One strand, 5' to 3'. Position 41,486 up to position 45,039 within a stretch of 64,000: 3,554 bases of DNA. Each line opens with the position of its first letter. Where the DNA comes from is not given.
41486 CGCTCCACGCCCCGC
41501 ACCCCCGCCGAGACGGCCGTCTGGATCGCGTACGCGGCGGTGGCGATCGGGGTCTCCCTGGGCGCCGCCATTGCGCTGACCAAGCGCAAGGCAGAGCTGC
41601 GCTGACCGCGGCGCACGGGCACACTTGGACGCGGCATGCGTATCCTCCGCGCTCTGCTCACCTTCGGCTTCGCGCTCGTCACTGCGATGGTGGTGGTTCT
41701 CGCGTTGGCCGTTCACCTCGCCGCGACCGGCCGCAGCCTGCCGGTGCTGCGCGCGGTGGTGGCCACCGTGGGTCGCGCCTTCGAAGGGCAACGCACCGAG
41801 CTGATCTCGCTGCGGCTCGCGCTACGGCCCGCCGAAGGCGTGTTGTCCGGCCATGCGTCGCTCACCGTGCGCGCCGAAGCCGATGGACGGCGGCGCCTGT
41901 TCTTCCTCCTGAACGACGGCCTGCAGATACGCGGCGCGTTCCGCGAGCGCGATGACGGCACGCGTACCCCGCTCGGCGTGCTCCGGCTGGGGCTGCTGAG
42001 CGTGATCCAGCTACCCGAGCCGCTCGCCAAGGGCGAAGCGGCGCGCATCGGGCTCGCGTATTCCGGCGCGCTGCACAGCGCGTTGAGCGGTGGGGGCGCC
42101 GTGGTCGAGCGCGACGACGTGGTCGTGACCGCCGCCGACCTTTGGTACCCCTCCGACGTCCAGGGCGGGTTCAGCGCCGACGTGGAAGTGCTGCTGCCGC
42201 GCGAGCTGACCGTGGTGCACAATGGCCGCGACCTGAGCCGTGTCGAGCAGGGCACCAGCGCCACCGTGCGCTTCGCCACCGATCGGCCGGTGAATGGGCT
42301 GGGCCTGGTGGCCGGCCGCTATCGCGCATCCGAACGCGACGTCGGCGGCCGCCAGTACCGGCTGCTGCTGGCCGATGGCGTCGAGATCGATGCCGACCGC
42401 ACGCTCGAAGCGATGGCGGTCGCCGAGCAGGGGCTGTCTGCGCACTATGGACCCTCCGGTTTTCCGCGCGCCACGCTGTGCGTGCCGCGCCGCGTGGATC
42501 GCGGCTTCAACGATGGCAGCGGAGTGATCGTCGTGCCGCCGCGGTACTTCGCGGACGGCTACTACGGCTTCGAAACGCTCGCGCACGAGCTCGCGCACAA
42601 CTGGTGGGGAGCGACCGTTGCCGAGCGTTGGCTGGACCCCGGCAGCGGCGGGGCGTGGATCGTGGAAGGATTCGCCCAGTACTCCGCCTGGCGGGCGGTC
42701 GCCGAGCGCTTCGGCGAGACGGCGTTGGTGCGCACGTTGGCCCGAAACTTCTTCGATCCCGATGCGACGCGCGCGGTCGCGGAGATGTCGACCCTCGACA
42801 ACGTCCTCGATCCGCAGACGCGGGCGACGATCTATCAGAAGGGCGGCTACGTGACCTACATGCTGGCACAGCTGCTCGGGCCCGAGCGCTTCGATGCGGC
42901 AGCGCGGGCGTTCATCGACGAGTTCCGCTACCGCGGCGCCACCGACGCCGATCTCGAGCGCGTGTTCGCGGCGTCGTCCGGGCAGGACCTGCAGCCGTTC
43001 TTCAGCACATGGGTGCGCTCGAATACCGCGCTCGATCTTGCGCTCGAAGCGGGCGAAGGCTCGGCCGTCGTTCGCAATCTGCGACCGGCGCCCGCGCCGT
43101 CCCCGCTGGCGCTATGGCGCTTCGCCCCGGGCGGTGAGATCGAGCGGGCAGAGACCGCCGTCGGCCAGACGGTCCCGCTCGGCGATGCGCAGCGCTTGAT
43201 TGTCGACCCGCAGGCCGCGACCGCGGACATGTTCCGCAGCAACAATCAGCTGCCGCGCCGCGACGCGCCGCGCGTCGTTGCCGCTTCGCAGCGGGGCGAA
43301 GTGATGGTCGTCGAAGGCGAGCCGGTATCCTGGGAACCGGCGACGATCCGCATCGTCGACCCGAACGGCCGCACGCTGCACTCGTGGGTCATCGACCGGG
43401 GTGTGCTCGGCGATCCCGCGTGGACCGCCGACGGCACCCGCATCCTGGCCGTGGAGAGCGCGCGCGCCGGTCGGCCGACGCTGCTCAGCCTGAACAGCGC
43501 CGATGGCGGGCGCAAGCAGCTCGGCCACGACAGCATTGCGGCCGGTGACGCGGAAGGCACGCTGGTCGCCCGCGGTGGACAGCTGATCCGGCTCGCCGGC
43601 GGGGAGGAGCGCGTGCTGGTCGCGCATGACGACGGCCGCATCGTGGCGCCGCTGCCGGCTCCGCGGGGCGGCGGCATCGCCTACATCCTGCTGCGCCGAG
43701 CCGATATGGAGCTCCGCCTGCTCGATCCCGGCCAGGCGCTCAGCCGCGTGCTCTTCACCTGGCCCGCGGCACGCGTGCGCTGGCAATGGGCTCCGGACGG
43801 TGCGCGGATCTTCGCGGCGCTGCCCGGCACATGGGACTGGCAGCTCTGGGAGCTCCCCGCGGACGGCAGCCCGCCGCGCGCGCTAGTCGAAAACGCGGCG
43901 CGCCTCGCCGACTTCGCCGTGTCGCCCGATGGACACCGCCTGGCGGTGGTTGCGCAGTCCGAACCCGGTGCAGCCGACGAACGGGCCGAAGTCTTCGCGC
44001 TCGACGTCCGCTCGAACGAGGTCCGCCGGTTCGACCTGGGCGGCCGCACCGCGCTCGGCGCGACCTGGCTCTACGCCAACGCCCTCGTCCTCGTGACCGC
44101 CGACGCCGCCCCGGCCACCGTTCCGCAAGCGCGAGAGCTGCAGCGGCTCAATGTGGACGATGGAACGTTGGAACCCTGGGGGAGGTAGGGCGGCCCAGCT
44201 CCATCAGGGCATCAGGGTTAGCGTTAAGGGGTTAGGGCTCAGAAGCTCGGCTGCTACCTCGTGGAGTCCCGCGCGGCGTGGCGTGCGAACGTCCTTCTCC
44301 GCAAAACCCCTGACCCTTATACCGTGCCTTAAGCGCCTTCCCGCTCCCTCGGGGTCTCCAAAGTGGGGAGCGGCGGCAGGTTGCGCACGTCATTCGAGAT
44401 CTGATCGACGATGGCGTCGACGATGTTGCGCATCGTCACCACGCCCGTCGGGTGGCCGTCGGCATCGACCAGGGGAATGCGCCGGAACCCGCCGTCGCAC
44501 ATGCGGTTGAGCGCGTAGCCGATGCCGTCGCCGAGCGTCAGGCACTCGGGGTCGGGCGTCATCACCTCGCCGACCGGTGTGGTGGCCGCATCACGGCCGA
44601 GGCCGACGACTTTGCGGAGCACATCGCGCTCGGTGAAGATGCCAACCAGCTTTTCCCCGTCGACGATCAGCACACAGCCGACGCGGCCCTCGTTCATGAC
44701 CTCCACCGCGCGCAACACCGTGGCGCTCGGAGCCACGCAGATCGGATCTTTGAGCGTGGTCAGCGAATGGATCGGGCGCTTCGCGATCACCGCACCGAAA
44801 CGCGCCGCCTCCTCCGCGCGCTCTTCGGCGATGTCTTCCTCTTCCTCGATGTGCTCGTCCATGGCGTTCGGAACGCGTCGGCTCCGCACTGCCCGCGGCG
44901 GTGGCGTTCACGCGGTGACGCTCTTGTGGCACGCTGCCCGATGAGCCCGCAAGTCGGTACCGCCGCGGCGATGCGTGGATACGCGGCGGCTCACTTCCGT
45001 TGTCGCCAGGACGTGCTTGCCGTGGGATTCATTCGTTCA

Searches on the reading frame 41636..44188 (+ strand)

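Call 73: search_protein_families(library=pfam, proteins=[window:41636-44188:+])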
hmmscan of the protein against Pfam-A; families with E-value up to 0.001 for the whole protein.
window:41636-44188:+ (850 aa): 1 family
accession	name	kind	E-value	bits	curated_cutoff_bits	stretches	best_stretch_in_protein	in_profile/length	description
PF01433.26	Peptidase_M1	-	9.4e-19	68.3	27.7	1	313-459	69-218/218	Peptidase family M1 domain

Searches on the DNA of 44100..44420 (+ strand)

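Call 49: search_rna_families(source=window, start=44100, end=44420, threshold=evalue, max_evalue=10)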
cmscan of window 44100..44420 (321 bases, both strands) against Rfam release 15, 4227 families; matches with E-value up to 10: 0.
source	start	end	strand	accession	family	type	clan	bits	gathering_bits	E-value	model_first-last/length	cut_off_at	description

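Call 98: search_dna_similar(query=window:44189-44328:+, collection=plasmids, mode=distant, max_evalue=0.01, max_rows=5)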
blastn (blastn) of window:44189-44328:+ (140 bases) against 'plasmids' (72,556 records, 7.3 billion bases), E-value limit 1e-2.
No match.

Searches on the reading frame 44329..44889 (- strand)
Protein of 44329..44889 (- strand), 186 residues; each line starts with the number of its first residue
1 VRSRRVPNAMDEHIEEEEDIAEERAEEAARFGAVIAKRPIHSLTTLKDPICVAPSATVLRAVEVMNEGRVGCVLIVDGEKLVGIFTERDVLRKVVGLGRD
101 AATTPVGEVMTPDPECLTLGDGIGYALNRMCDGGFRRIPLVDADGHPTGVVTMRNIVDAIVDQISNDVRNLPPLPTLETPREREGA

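Call 52: find_homologous_proteins(query=window:44332-44889:-)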
Query window:44332-44889:- (186 aa): 1450 proteins with E <= 0.001 among 1814 candidates; the best 120 are listed.
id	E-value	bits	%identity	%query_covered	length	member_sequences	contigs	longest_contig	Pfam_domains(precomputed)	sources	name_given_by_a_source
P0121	3.0e-110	384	100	95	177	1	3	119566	PF00571.34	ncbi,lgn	ncbi:MAG: cyclic nucleotide-binding/CBS domain-containing protein [Candidatus Binatia bacterium]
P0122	2.7e-71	257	71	88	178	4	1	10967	PF00571.34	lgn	-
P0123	2.0e-70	254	72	83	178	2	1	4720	PF00571.34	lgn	-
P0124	1.1e-69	252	70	83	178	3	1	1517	PF00571.34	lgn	-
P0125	4.7e-69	250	69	95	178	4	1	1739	PF00571.34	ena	-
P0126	1.2e-68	249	69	95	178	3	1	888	PF00571.34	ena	-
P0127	1.4e-68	248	68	86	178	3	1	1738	PF00571.34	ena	-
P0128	2.1e-68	248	68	95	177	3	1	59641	PF00571.34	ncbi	-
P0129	4.6e-68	247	69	95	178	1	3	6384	PF00571.34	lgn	-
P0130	5.0e-68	247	69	95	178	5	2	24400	PF00571.34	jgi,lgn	jgi:CBS domain-containing protein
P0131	9.2e-68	246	66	95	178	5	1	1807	PF00571.34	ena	-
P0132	9.8e-68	246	68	86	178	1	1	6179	PF00571.34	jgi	jgi:CBS domain-containing protein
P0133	1.1e-67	246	68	95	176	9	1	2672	PF00571.34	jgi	-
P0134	1.8e-67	245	67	95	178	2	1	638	PF00571.34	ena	-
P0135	2.4e-67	244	67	95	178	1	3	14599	PF00571.34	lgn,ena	-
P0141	5.0e-66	240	67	95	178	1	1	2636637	PF00571.34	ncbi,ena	-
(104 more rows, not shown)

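Call 53: find_encoding_contigs(protein=P0141, flank=10000, max_places=1)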
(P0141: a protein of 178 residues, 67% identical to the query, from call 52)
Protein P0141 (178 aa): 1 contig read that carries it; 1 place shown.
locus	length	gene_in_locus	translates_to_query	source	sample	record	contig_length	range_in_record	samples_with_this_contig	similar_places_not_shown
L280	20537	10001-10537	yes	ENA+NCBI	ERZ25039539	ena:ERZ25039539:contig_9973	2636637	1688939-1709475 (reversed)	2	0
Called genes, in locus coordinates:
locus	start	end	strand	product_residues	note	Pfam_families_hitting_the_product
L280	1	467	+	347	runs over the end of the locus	-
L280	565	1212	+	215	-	-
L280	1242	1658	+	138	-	PF01636:APH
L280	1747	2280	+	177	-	PF07366:SnoaL, PF20409:SnoaL_5, PF12680:SnoaL_2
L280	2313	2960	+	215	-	PF01914:MarC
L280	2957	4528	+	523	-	PF00890:FAD_binding_2 (faint), PF01266:DAO, PF12831:FAD_oxidored (faint), PF16901:DAO_C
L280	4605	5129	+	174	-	PF14534:DUF4440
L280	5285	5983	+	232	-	PF02798:GST_N, PF13417:GST_N_3, PF13409:GST_N_2, PF00043:GST_C (weak), PF14497:GST_C_3 (weak)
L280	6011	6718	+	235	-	PF00378:ECH_1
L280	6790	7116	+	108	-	-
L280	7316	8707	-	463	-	PF07287:AtuA, PF23544:AtuA_ferredoxin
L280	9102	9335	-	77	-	PF09655:Nitr_red_assoc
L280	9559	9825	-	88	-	-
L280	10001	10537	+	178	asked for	PF00571:CBS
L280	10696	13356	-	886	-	PF01433:Peptidase_M1, PF26549:Tricorn_N (faint)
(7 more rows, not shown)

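Call 54: find_encoding_contigs(protein=P0128, flank=10000, max_places=1)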
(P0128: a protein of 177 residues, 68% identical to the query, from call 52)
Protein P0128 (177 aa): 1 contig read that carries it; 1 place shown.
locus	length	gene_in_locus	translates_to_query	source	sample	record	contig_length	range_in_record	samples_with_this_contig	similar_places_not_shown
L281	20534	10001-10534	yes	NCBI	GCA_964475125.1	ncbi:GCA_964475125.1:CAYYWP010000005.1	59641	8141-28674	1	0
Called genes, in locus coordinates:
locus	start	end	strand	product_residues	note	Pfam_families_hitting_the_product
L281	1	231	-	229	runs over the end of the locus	PF00535:Glycos_transf_2, PF10111:Glyco_tranf_2_2, PF13641:Glyco_tranf_2_3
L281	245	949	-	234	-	-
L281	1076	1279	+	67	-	-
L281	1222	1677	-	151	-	PF05402:PqqD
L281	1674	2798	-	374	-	PF14907:NTP_transf_5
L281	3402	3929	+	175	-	PF13577:SnoaL_4 (weak), PF12680:SnoaL_2 (weak), PF13474:SnoaL_3 (weak), PF14534:DUF4440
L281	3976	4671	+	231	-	PF02798:GST_N, PF13417:GST_N_3, PF13409:GST_N_2, PF00043:GST_C (weak)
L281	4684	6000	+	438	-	-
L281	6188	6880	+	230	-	PF00378:ECH_1, PF16113:ECH_2 (weak)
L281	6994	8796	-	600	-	PF07287:AtuA, PF23544:AtuA_ferredoxin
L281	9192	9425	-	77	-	PF09655:Nitr_red_assoc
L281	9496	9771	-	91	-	-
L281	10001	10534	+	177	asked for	PF00571:CBS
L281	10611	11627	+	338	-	PF25919:BSH_CusB (faint), PF00364:Biotin_lipoyl (faint), PF25917:BSH_RND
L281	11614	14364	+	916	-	PF00005:ABC_tran, PF13401:AAA_22 (faint), PF00005:ABC_tran, PF13304:AAA_21, PF12679:ABC2_membrane_2, PF12698:ABC2_membrane_3, PF01061:ABC2_membrane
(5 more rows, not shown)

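Call 55: find_encoding_contigs(protein=P0122, flank=10000, max_places=1)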
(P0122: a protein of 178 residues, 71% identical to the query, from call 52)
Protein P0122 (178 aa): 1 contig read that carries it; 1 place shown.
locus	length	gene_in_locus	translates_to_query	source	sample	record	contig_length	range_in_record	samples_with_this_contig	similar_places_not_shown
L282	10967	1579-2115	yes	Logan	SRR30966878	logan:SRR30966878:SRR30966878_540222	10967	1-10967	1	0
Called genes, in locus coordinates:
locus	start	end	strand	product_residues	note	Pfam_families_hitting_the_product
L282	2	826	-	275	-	?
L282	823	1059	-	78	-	PF09655:Nitr_red_assoc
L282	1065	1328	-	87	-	-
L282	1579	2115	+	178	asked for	PF00571:CBS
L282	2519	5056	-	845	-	PF01433:Peptidase_M1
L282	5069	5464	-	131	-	-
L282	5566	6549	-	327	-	PF01464:SLT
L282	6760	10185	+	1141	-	PF00211:Guanylate_cyc, PF13191:AAA_16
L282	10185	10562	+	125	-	-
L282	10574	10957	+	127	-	-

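Call 73: search_protein_families(library=pfam, proteins=[window:44329-44889:-])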
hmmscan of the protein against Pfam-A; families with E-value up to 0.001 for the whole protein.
window:44329-44889:- (186 aa): 1 family
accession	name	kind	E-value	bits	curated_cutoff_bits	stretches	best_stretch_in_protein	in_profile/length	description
PF00571.33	CBS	-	2.7e-23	82.5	24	2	47-95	7-56/57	CBS domain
